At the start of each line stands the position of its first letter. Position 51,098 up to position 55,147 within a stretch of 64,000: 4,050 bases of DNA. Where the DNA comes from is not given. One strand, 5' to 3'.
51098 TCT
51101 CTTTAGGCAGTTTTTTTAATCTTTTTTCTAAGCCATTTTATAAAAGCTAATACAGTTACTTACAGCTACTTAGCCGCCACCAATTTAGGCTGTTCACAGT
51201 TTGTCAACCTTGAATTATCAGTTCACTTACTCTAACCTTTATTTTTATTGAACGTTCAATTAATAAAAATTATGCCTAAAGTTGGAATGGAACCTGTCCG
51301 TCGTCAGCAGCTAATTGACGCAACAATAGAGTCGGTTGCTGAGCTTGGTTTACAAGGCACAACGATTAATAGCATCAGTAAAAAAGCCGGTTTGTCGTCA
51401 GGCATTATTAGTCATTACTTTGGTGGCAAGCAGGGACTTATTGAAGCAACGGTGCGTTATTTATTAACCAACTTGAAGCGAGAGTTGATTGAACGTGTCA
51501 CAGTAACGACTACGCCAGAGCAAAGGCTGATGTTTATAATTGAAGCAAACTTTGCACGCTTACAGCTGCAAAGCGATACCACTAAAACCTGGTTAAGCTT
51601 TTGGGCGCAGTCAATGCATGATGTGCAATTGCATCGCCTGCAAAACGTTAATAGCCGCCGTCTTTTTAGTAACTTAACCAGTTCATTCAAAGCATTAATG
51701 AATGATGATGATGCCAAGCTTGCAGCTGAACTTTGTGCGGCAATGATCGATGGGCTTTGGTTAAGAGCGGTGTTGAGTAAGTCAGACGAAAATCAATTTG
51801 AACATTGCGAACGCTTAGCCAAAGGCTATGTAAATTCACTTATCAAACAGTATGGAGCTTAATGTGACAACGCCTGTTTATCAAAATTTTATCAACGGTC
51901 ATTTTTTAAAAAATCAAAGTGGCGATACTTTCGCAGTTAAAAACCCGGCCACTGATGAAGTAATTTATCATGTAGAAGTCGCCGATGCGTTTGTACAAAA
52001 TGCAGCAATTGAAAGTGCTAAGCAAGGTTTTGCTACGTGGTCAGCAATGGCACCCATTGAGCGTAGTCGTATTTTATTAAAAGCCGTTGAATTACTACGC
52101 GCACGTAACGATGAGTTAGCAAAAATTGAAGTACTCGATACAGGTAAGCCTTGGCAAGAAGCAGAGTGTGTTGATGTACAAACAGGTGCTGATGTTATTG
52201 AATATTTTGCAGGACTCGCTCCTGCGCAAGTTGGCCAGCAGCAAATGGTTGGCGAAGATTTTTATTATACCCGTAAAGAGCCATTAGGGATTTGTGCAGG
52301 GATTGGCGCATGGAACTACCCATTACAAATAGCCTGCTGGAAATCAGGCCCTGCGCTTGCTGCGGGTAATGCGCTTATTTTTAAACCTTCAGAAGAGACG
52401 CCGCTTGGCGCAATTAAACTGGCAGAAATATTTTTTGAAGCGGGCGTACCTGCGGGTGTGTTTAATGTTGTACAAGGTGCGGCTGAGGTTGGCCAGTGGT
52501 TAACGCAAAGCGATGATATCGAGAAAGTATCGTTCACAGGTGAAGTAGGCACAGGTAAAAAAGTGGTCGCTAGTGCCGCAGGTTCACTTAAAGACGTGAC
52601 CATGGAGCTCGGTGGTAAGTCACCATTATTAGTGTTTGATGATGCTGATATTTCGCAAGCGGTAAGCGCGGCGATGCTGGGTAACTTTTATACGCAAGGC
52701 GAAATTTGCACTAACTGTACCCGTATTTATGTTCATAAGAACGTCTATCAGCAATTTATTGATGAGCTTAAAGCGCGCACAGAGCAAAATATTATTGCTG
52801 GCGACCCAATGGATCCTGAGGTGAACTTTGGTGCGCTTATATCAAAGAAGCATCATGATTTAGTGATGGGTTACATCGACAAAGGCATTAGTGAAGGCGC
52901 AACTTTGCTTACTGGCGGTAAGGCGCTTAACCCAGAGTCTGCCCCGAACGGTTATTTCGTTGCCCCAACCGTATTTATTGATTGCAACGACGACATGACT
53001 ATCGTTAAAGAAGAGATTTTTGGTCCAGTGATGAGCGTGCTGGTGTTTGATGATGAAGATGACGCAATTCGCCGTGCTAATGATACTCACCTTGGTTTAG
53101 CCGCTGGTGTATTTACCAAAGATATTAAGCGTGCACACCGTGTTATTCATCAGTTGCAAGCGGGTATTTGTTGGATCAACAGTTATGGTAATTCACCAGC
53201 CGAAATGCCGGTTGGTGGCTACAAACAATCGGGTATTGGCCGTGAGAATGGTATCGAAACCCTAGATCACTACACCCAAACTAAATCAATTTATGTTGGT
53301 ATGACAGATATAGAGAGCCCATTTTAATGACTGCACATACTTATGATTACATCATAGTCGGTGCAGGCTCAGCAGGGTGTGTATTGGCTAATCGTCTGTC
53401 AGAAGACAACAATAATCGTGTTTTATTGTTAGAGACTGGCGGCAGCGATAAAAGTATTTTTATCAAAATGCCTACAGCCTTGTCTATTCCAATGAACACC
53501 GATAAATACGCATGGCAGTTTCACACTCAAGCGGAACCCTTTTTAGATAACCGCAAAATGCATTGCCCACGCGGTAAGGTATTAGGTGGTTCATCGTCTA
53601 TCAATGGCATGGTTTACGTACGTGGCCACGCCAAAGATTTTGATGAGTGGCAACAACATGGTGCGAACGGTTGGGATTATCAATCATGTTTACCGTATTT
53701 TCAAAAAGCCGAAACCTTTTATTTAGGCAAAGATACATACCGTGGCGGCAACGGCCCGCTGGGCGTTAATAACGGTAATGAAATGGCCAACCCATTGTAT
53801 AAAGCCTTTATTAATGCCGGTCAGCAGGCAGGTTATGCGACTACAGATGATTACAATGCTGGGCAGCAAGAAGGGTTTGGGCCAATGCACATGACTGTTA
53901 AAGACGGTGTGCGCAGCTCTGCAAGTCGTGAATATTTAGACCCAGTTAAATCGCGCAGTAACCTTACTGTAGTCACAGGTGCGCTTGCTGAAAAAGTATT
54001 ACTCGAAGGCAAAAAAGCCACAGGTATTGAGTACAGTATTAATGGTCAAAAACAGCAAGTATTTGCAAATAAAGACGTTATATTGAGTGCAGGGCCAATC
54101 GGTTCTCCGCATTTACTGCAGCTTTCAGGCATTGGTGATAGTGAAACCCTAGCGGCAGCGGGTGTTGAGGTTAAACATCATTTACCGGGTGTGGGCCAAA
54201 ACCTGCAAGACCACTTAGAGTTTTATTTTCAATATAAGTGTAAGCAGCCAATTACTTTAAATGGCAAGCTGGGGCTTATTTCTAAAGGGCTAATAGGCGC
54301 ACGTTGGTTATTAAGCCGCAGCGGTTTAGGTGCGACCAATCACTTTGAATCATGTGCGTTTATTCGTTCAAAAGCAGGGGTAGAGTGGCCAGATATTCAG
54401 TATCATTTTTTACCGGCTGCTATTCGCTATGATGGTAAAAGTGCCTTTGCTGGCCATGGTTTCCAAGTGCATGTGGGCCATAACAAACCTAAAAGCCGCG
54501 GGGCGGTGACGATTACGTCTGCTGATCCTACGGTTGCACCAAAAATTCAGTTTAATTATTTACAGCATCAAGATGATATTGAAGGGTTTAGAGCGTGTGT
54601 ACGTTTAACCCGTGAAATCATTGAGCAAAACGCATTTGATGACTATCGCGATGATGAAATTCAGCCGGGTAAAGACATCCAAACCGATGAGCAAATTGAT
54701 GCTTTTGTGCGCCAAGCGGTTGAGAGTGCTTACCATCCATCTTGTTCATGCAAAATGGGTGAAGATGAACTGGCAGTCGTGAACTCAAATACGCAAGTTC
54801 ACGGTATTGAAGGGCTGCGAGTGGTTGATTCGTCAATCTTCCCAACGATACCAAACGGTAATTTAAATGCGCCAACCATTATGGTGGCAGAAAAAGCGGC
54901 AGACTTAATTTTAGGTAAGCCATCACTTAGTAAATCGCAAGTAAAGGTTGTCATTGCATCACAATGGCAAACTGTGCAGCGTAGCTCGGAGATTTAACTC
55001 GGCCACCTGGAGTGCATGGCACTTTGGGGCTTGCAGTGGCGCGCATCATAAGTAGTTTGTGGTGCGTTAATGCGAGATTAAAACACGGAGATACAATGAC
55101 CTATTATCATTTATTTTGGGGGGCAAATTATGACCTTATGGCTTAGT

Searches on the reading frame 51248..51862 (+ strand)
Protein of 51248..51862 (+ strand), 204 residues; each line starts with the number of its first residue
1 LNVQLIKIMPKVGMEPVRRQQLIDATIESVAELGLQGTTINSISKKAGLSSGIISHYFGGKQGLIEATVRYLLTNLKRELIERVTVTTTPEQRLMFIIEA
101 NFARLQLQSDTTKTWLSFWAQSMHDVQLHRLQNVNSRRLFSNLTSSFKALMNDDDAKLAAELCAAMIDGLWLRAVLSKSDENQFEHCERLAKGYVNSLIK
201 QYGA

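Call 7: search_protein_families(library=pfam, proteins=[window:51248-51862:+], max_evalue=0.01)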
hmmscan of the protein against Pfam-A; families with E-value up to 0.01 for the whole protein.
window:51248-51862:+ (204 aa): 2 families
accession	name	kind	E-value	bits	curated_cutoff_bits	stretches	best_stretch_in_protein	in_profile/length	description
PF13977.11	TetR_C_6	-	3.5e-29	101.7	27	1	90-199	1-114/115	BetI-type transcriptional repressor, C-terminal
PF00440.29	TetR_N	-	1.7e-10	40.9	24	1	22-67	1-46/47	Bacterial regulatory proteins, tetR family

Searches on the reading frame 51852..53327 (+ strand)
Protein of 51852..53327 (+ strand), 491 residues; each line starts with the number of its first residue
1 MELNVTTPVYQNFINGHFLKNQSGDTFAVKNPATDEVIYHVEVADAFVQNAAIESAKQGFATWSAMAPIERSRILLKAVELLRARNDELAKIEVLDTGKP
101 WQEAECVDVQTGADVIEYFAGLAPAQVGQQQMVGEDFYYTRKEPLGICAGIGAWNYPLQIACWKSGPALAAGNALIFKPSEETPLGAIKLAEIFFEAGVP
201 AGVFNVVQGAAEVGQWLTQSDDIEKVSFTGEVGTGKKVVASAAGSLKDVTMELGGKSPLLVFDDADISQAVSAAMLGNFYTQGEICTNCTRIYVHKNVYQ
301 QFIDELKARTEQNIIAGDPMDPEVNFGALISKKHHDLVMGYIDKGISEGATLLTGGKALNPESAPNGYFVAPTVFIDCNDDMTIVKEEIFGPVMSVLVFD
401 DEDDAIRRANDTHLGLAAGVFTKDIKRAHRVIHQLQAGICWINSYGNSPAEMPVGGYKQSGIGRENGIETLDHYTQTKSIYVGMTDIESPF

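Call 7: search_protein_families(library=pfam, proteins=[window:51852-53327:+], max_evalue=0.01)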
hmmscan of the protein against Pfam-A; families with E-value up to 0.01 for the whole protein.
window:51852-53327:+ (491 aa): 1 family
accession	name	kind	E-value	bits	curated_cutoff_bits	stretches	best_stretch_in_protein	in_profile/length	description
PF00171.27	Aldedh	-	1.5e-170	568.1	23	1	20-480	3-461/461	Aldehyde dehydrogenase family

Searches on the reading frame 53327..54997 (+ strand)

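Call 7: search_protein_families(library=pfam, proteins=[window:53327-54997:+], max_evalue=0.01)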
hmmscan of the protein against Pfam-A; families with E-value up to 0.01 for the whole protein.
window:53327-54997:+ (556 aa): 8 families
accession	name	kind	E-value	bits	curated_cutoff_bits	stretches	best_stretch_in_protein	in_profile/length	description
PF00732.25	GMC_oxred_N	-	1.7e-60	205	23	1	6-297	1-217/218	GMC oxidoreductase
PF05199.19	GMC_oxred_C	-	9e-40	136.9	24.6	1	388-521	1-139/139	GMC oxidoreductase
PF13450.12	NAD_binding_8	-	0.00033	21.3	21.9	1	10-38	1-28/68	NAD(P)-binding Rossmann-like domain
PF00890.30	FAD_binding_2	-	0.00033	20.4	20.4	0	7-40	1-33/414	FAD binding domain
PF13738.12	Pyr_redox_3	-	0.00045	20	30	0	9-43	1-35/305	Pyridine nucleotide-disulphide oxidoreductase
PF05834.18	Lycopene_cycl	-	0.0025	17.4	23.4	1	7-38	1-33/380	Lycopene cyclase protein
PF07992.20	Pyr_redox_2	-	0.0026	17.7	26.1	0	6-39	1-33/291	Pyridine nucleotide-disulphide oxidoreductase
PF01134.28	GIDA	-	0.0061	16.1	22.1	0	196-259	94-154/391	Glucose inhibited division protein A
